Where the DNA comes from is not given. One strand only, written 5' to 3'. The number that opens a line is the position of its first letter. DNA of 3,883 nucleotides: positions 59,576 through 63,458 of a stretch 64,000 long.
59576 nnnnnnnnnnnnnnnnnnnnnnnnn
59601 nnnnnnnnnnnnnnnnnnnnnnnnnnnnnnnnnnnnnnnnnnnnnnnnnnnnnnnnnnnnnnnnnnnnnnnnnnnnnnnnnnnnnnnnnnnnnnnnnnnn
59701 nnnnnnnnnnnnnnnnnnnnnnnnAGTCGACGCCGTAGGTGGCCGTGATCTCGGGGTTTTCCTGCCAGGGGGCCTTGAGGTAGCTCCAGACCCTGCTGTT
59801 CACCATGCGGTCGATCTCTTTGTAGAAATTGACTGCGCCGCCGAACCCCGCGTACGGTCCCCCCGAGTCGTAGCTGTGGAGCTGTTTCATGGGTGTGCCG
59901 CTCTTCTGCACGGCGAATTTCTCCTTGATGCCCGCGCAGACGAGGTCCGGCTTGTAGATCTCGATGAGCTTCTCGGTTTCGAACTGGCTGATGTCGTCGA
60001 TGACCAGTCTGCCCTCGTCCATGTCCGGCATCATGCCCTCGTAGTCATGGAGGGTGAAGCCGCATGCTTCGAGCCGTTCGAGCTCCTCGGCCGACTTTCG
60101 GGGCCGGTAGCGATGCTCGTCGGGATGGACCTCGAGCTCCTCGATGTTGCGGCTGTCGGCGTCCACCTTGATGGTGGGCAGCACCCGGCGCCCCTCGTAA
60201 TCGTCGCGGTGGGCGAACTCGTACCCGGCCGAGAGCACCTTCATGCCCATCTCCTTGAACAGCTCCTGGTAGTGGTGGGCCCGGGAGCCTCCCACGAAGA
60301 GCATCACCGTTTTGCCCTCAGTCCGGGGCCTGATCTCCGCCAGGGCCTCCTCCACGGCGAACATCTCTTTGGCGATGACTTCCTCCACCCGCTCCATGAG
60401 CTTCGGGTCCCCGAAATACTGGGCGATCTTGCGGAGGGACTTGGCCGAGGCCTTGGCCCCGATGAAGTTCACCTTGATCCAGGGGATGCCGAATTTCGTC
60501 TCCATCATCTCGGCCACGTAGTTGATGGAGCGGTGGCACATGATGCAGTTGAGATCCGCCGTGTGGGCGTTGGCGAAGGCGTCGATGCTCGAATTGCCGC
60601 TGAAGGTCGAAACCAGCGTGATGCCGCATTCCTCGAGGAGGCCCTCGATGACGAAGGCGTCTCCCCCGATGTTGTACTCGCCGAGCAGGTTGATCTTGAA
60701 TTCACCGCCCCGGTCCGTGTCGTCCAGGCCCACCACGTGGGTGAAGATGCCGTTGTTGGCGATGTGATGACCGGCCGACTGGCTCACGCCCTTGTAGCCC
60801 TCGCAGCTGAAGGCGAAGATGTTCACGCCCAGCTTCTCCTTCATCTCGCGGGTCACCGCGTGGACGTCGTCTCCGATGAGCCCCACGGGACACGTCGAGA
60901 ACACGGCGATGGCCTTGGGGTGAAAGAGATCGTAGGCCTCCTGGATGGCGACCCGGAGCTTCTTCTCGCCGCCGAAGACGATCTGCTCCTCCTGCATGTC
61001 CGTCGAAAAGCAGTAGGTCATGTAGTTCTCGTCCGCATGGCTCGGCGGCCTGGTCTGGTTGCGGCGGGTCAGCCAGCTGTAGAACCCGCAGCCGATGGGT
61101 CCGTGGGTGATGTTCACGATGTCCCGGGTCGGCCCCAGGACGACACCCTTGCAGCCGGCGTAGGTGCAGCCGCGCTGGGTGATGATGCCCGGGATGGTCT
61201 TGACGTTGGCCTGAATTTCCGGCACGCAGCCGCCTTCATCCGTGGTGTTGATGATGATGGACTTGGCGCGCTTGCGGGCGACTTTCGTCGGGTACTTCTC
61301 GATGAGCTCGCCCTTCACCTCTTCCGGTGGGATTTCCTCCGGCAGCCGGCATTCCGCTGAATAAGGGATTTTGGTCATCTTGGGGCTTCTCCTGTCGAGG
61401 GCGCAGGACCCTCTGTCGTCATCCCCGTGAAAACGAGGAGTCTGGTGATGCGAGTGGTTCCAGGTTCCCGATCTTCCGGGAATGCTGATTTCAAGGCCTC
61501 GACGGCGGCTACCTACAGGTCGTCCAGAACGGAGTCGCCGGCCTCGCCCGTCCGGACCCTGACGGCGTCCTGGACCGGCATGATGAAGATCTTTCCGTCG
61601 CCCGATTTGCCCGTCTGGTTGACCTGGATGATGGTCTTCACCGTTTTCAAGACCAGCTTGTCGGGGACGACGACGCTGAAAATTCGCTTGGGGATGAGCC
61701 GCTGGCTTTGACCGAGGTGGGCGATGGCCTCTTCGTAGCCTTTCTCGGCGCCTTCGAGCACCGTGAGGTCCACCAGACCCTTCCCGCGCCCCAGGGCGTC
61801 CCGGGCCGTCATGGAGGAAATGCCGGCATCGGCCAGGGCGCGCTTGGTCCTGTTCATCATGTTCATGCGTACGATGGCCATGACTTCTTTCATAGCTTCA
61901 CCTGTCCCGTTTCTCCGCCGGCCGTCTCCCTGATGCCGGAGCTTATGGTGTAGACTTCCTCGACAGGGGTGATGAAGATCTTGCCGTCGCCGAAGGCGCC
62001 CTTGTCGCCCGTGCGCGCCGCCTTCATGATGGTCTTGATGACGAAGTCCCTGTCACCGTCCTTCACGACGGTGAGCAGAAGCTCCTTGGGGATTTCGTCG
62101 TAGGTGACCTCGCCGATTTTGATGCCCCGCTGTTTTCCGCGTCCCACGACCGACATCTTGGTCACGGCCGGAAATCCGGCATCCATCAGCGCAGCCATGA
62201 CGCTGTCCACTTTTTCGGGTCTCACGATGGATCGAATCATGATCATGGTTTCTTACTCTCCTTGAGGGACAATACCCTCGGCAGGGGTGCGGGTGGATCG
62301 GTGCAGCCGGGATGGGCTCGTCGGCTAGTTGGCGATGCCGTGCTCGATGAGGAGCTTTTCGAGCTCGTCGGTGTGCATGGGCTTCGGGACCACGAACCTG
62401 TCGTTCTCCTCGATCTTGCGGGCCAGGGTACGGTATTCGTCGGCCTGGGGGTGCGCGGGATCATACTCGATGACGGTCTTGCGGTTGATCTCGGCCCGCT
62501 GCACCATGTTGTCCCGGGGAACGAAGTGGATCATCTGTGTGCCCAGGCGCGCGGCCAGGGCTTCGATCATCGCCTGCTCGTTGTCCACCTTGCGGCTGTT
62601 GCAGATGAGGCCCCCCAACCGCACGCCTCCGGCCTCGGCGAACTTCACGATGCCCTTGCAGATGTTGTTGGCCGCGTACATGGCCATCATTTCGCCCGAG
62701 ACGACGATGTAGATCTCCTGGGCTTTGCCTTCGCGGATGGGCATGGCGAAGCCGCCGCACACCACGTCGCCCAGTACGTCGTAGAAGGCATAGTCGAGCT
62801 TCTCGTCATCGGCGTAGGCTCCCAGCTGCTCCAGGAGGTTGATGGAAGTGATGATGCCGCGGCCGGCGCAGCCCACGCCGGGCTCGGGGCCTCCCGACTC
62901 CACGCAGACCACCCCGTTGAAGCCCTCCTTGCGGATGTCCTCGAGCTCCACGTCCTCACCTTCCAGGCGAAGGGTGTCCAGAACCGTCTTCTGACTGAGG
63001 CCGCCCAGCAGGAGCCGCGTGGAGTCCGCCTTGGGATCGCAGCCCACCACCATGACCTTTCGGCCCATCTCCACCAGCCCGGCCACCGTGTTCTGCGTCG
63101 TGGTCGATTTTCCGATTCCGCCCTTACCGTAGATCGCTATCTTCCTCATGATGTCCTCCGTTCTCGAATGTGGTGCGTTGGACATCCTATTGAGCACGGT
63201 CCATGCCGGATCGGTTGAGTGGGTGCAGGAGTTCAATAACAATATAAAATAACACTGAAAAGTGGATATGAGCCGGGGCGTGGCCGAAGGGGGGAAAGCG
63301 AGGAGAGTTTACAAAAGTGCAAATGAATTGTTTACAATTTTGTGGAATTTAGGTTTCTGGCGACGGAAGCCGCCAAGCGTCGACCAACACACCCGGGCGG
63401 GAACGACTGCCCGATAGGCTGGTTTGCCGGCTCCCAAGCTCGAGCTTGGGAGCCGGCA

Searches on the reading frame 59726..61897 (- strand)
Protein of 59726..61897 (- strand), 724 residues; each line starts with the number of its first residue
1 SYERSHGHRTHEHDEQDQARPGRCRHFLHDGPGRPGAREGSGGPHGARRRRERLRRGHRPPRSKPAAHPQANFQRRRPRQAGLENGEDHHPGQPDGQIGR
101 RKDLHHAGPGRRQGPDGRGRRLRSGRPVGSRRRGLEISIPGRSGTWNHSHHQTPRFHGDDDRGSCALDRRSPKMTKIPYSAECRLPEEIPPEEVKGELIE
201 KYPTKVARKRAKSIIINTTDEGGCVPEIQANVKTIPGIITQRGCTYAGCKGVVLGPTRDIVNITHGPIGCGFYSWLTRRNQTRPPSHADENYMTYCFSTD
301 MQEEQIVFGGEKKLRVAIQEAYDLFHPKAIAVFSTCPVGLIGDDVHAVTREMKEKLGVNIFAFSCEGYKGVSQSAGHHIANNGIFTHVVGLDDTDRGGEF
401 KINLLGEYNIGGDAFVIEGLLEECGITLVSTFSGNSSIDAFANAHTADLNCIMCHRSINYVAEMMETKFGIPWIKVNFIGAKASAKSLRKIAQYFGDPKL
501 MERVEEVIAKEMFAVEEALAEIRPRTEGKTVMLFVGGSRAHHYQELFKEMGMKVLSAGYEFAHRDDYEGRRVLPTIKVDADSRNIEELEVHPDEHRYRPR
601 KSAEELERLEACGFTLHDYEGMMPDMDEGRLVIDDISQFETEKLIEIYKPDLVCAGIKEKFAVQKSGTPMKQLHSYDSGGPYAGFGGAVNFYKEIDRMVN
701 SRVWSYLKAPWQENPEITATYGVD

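Call 70: search_protein_families(library=pfam, proteins=[window:59726-61897:-], max_evalue=0.00001)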
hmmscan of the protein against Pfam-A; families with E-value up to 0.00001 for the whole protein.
window:59726-61897:- (724 aa): 1 family
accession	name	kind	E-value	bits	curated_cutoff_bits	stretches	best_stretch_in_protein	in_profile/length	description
PF00148.24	Oxidored_nitro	-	7.9e-105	351.4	28.6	1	244-699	1-398/399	Nitrogenase component 1 type Oxidoreductase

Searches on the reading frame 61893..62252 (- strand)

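Call 70: search_protein_families(library=pfam, proteins=[window:61893-62252:-], max_evalue=0.00001)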
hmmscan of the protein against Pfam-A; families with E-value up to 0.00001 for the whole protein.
window:61893-62252:- (120 aa): 1 family
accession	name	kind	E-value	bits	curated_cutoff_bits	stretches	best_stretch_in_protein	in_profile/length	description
PF00543.27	P-II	-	9.3e-22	77.7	25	1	3-105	1-100/102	Nitrogen regulatory protein P-II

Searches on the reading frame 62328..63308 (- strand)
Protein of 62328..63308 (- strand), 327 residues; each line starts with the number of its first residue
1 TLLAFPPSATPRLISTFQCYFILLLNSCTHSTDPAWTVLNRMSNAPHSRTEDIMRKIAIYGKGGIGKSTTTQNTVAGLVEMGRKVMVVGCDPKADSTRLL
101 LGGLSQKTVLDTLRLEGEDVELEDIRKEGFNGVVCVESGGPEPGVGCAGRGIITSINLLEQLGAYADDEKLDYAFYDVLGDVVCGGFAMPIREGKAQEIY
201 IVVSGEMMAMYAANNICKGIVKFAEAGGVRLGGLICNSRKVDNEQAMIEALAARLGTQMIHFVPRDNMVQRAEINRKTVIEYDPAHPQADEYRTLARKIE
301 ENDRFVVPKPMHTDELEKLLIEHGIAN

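Call 70: search_protein_families(library=pfam, proteins=[window:62328-63308:-], max_evalue=0.00001)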
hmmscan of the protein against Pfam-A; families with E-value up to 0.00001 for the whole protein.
window:62328-63308:- (327 aa): 5 families
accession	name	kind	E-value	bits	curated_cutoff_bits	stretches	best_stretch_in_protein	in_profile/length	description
PF00142.24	Fer4_NifH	-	4.2e-128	427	25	1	55-324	1-269/271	4Fe-4S iron sulfur cluster binding proteins, NifH/frxC family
PF01656.29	CbiA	-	3.3e-10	40.4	25.4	1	58-278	3-124/125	CobQ/CobB/MinD/ParA nucleotide binding domain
PF13614.12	AAA_31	-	8.5e-08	32.8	27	1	54-113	1-63/177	AAA domain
PF10609.15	ParA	-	9.4e-07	28.9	27.1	0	56-299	5-245/246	NUBPL iron-transfer P-loop NTPase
PF02374.21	ArsA_ATPase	-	4.1e-06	26.7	24.3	0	54-92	1-39/305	Anion-transporting ATPase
